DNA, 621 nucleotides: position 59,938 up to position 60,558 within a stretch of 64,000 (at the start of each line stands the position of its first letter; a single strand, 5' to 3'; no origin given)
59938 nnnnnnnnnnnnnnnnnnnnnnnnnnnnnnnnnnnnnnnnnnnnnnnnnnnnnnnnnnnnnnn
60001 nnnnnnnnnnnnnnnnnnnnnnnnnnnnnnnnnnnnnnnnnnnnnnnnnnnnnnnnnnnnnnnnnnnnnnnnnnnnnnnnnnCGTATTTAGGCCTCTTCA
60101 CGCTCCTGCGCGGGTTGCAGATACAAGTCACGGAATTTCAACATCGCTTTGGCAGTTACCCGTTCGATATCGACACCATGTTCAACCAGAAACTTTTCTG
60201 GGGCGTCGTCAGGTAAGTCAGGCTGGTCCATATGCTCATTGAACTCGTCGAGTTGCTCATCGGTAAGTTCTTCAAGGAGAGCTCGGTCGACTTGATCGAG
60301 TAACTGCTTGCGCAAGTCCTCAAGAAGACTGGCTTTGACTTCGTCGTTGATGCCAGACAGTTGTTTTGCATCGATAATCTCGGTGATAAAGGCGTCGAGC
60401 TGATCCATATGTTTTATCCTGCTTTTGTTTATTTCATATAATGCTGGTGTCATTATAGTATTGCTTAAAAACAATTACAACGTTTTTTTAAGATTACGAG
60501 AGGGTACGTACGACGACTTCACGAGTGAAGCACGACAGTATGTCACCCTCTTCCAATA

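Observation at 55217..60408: Operon built around a 1350-aa multidomain protein flanked by paralogous small helical proteins: candidate uncharacterised envelope or effector system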

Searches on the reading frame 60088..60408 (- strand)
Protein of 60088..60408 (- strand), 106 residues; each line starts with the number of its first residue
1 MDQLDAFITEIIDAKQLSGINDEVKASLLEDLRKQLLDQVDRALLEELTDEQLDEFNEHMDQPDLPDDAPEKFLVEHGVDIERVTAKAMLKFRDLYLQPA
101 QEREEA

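Call 5: search_protein_families(library=pfam, proteins=[window:60088-60408:-], max_evalue=1)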
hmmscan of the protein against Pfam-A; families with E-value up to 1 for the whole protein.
window:60088-60408:- (106 aa): 1 family
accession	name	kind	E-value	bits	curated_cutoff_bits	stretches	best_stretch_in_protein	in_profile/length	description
PF18908.5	DUF5663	-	0.001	20.1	23.7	1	15-93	5-81/84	Protein of unknown function (DUF5663)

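Call 6: search_protein_families(library=ncbifam, proteins=[window:60088-60408:-], max_evalue=1)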
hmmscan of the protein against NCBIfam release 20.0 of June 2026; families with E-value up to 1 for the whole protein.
window:60088-60408:- (106 aa): 0 families

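Call 77: search_solved_structures(query=A7, max_evalue=10)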
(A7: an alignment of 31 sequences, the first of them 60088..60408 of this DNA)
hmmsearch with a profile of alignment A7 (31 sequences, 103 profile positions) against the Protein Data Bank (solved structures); distinct sequences matched with E-value up to 10: 17.
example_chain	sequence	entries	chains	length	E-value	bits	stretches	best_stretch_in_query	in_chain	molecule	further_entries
7rdr_A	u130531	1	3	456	4.5e-14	55.9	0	67-91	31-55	Circular tendon repeat protein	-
22fn_A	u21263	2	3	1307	0.045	17.4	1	14-62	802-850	CRISPR-associated endonuclease Cas12a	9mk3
8sfh_A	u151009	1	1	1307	0.045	17.4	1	14-62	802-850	CRISPR-associated endonuclease Cas12a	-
9cjh_A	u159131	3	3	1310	0.045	17.4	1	14-62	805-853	CRISPR-associated endonuclease Cas12a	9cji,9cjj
5b43_A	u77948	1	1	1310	0.045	17.4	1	14-62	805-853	CRISPR-associated endonuclease Cpf1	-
5xh6_A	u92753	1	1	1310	0.046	17.4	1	14-62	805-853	CRISPR-associated endonuclease Cpf1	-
5xh7_A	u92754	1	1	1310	0.046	17.4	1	14-62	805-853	CRISPR-associated endonuclease Cpf1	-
5kk5_A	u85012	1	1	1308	0.046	17.4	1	14-62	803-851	CRISPR-associated endonuclease Cpf1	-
8sfi_A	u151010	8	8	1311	0.046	17.4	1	14-62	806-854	CRISPR-associated endonuclease Cas12a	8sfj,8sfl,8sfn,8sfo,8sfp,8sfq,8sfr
1w26_A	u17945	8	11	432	0.35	14.5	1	8-54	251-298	TRIGGER FACTOR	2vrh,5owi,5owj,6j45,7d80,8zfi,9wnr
1t11_A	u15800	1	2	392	0.44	14.2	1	8-64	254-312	Trigger factor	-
2mlx_A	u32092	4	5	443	0.44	14.2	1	8-54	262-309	Trigger factor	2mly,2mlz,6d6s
6k00_A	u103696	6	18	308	0.57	13.8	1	25-76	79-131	Nucleosome Assembly Protein | Nucleosome assembly protein 1-like 1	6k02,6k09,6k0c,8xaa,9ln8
6n2g_A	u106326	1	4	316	0.57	13.8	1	25-76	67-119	Nucleosome Assembly Protein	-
3hdq_A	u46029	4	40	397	1.1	12.9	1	56-95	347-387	UDP-galactopyranose mutase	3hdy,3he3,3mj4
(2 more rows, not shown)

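Call 78: search_protein_families(library=pfam, alignment_id=A7, max_evalue=0.01)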
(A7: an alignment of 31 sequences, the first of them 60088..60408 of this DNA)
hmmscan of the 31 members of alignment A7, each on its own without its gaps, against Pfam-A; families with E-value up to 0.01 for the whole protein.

A. member 1, window:60088-60408:- (106 aa): 1 family
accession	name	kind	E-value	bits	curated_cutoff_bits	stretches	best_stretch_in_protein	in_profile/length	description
PF18908.5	DUF5663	-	0.001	20.1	23.7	1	15-93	5-81/84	Protein of unknown function (DUF5663)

B. families by the number of members that match (of 31 scanned): 6 families
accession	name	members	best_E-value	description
PF18908.5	DUF5663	28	1.9e-25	Protein of unknown function (DUF5663)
PF03937.21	Sdh5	4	0.00042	Flavinator of succinate dehydrogenase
PF04563.20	RNA_pol_Rpb2_1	1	0.00067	RNA polymerase beta subunit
PF18915.5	DUF5667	1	0.0012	Domain of unknown function (DUF5667)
PF12137.13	RapA_C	1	0.0026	RNA polymerase recycling family C-terminal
PF10360.14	DUF2433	1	0.0035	Protein of unknown function (DUF2433)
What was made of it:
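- On Spy/CpxP LTXXQ periplasmic chaperones: There is no LTXXQ or Metal_resist Pfam hit (calls 5, 78).
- Closest known: Spy/CpxP. Different: There is no Pfam LTXXQ hit (calls 5, 78).
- Checked: Pfam DUF5663 matches 28 of 31 orthologs (call 78).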

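Call 88: find_homologous_proteins(query=A7, max_evalue=0.001)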
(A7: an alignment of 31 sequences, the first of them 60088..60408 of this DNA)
Query A7 (31 sequences) (106 aa, profile of the alignment): 4311 proteins with E <= 0.001 among 7539 candidates; the best 120 are listed.
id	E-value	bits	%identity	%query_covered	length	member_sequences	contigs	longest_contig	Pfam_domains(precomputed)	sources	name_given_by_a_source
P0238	7.0e-29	118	29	74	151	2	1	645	PF18908.7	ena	-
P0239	7.9e-29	118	29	62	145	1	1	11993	PF18908.7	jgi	jgi:hypothetical protein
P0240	8.7e-29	118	35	43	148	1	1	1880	PF18908.7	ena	-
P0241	1.0e-28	118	33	43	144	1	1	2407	PF18908.7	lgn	-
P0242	1.3e-28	117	30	70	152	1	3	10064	PF18908.7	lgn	-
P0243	1.4e-28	117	35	43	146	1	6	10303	PF18908.7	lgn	-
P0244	1.7e-28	117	29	55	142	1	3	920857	PF18908.7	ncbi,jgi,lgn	jgi:hypothetical protein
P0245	1.8e-28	117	30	43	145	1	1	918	PF18908.7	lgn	-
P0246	1.8e-28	117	32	62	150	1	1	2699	PF18908.7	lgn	-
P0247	2.1e-28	116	29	69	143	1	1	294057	PF18908.7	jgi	jgi:hypothetical protein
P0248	2.3e-28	116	35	43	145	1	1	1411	PF18908.7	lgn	-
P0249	2.5e-28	116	26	62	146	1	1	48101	PF18908.7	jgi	jgi:hypothetical protein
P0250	2.8e-28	116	34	55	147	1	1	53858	PF18908.7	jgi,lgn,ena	-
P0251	3.2e-28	116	33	55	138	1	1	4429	PF18908.7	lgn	-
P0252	3.5e-28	116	33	43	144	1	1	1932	PF18908.7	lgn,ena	-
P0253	3.5e-28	116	29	55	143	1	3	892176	PF18908.7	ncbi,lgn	ncbi:MAG: DUF5663 domain-containing protein [Candidatus Microsaccharimonas sp.]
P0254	3.5e-28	116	31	55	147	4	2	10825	PF18908.7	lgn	-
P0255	3.9e-28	116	33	43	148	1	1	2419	PF18908.7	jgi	jgi:hypothetical protein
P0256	3.9e-28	116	33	43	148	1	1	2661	PF18908.7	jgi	jgi:hypothetical protein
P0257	3.9e-28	116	35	43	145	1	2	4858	PF18908.7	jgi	jgi:hypothetical protein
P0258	4.0e-28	116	35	43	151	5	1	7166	PF18908.7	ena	-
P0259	4.0e-28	116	32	62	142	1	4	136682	PF18908.7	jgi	jgi:hypothetical protein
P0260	4.2e-28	116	30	43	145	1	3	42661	PF18908.7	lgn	-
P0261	4.5e-28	115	33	43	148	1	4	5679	PF18908.7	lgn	-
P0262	4.6e-28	115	29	55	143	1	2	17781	PF18908.7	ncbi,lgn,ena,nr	ncbi:MAG TPA: DUF5663 domain-containing protein [Dongiaceae bacterium]|nr:DUF5663 domain-containing 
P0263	4.6e-28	115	34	55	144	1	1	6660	PF18908.7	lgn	-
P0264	4.8e-28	115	33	58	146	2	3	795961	PF18908.7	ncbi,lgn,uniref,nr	ncbi:MAG: hypothetical protein EOT05_02185 [Candidatus Microsaccharimonas sossegonensis]|uniref:Unch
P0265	4.9e-28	115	33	43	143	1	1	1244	PF18908.7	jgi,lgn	-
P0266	4.9e-28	115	29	62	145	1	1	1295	PF18908.7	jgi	jgi:hypothetical protein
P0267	5.1e-28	115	29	62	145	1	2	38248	PF18908.7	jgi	jgi:hypothetical protein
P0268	5.1e-28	115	29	58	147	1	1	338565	PF18908.7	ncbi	-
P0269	5.1e-28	115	33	43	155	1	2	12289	PF18908.7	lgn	-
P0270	5.2e-28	115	35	43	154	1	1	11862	PF18908.7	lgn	-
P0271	5.2e-28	115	30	62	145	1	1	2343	PF18908.7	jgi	jgi:hypothetical protein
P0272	5.4e-28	115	34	55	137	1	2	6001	PF18908.7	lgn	-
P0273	5.6e-28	115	43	43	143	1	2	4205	PF18908.7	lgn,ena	-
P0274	5.8e-28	115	37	43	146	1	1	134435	PF18908.7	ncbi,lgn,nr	ncbi:MAG: hypothetical protein JWN12_741 [Candidatus Saccharibacteria bacterium]|nr:hypothetical pro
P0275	6.2e-28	115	57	97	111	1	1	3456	PF18908.7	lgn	-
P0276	6.2e-28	115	30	62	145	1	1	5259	PF18908.7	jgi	jgi:hypothetical protein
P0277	6.4e-28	115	29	71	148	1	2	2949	PF18908.7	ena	-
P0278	6.5e-28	115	30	60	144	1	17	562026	PF18908.7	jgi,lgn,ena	-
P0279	6.6e-28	115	43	43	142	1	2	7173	PF18908.7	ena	-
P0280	6.9e-28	115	30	43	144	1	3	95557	PF18908.7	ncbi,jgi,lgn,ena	jgi:hypothetical protein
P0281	7.0e-28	115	30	43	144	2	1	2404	PF18908.7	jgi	-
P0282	7.0e-28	115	33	43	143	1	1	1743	PF18908.7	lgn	-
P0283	7.1e-28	115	33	43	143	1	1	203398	PF18908.7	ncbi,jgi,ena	jgi:hypothetical protein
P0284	7.3e-28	115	30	43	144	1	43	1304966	PF18908.7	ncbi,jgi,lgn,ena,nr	ncbi:hypothetical protein BGO18_01005 [Candidatus Saccharibacteria bacterium 47-87]|jgi:hypothetical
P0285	7.3e-28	115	-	-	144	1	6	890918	PF18908.7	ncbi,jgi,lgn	jgi:hypothetical protein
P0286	7.4e-28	115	26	60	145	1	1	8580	PF18908.7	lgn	-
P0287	7.9e-28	115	30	43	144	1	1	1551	PF18908.7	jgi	-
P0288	7.9e-28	115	28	82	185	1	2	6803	PF18908.7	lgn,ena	-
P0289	8.0e-28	115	33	55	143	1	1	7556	PF18908.7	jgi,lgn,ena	-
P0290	8.1e-28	115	27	62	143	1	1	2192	PF18908.7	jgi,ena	-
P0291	8.2e-28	115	29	62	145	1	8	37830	PF18908.7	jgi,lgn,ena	-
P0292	8.3e-28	115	30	61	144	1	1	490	PF18908.7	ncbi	-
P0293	8.3e-28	115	37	43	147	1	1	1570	PF18908.7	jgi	jgi:hypothetical protein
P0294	8.5e-28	115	32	71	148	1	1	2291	PF18908.7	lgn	-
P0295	8.9e-28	114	35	43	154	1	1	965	PF18908.7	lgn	-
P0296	9.1e-28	114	37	36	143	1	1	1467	PF18908.7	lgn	-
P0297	9.2e-28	114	35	43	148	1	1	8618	PF18908.7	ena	-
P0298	9.3e-28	114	33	62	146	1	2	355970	PF18908.7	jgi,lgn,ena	-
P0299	9.8e-28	114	34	36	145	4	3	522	PF18908.7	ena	-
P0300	9.8e-28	114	27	81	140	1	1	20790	PF18908.7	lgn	-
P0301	9.8e-28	114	34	69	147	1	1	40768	PF18908.7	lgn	-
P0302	1.0e-27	114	28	63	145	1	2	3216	PF18908.7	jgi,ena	-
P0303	1.1e-27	114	35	43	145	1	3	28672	PF18908.7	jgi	jgi:hypothetical protein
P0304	1.1e-27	114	37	43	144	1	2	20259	PF18908.7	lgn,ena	-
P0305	1.1e-27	114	30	43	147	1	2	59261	PF18908.7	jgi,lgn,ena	-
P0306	1.1e-27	114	31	55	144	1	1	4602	PF18908.7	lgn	-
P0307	1.1e-27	114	37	43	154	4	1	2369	PF18908.7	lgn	-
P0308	1.2e-27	114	-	-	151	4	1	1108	PF18908.7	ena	-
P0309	1.2e-27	114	30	62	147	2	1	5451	PF18908.7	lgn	-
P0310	1.3e-27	114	26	82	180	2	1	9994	PF18908.7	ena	-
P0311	1.3e-27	114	32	62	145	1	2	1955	PF18908.7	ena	-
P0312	1.3e-27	114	33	51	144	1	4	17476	PF18908.7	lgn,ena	-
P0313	1.3e-27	114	33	57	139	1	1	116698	PF18908.7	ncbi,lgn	-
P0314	1.3e-27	114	29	62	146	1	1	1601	PF18908.7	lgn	-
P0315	1.3e-27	114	31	48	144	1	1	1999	PF18908.7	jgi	-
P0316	1.3e-27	114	31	72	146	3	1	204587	PF18908.7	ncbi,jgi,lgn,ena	-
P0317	1.4e-27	114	33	43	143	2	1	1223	PF18908.7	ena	-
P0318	1.5e-27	114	28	82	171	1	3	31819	PF18908.7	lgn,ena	-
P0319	1.5e-27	114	33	43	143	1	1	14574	PF18908.7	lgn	-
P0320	1.5e-27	114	35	43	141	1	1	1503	PF18908.7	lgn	-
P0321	1.5e-27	114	33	57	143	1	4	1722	PF18908.7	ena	-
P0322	1.6e-27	114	-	-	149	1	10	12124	PF18908.7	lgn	-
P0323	1.6e-27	114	34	58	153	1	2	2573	PF18908.7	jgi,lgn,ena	-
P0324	1.6e-27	114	-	-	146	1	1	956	PF18908.7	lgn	-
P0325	1.6e-27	114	37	43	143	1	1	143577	PF18908.7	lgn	-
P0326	1.7e-27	114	39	43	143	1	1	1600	PF18908.7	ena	-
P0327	1.7e-27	114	31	55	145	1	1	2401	PF18908.7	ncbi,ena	-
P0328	1.8e-27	114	37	43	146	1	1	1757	PF18908.7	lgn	-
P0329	1.8e-27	114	29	65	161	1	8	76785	PF18908.7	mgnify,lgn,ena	mgnify:CR=1 FL=1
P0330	1.8e-27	113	27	58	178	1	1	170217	PF18908.7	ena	-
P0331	1.8e-27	113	34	36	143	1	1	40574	PF18908.7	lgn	-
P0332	1.9e-27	113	33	55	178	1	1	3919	PF18908.7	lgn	-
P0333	1.9e-27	113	33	55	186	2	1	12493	PF18908.7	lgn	-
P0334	1.9e-27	113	32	74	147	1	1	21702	PF18908.7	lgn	-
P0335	1.9e-27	113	30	62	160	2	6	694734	PF18908.7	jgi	jgi:hypothetical protein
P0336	1.9e-27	113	37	43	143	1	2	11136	PF18908.7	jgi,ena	-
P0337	1.9e-27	113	30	43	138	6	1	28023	PF18908.7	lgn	-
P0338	1.9e-27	113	24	85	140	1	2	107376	PF18908.7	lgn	-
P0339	1.9e-27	113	35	43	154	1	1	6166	PF18908.7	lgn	-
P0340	1.9e-27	113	24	85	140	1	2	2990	PF18908.7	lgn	-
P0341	2.0e-27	113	33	55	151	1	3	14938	PF18908.7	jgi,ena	jgi:hypothetical protein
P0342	2.0e-27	113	100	100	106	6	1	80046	PF18908.7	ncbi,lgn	ncbi:MAG: DUF5663 domain-containing protein [Candidatus Microsaccharimonas sp.]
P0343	2.0e-27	113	29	62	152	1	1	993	PF18908.7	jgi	jgi:hypothetical protein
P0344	2.0e-27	113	24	85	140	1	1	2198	PF18908.7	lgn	-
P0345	2.0e-27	113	29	55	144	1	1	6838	PF18908.7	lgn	-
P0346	2.1e-27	113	30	74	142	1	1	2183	PF18908.7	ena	-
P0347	2.1e-27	113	33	71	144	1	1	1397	PF18908.7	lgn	-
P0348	2.1e-27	113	39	43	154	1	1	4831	PF18908.7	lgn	-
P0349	2.1e-27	113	30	75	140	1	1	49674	PF18908.7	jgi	jgi:hypothetical protein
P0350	2.2e-27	113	35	43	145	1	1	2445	PF18908.7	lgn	-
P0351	2.2e-27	113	24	85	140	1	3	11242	PF18908.7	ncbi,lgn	-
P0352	2.4e-27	113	35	43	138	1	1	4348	PF18908.7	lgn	-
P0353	2.4e-27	113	35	43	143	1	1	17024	PF18908.7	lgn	-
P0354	2.4e-27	113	35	43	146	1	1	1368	PF18908.7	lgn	-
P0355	2.5e-27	113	34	42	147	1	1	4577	PF18908.7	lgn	-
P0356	2.5e-27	113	33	43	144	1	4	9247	PF18908.7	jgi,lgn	jgi:hypothetical protein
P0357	2.5e-27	113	30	69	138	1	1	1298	PF18908.7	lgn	-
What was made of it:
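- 60088..60408 (-): Small A: 106-aa acidic (pI 4.16) helical DUF5663 protein with an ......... motif. It is the universal partner of the core gene. NCBI names it a DUF5663 protein (call 88).
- Checked: NCBI annotates the same 106-aa model as a DUF5663 protein (call 88).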

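Call 91: search_protein_families(library=padloc, proteins=[window:60088-60408:-], max_evalue=0.01)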
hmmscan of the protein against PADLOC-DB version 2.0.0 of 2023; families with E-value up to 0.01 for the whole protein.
window:60088-60408:- (106 aa): 0 families

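Call 92: search_protein_families(library=phrogs, proteins=[window:60088-60408:-], max_evalue=0.01)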
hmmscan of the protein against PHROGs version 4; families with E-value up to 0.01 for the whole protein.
window:60088-60408:- (106 aa): 0 families
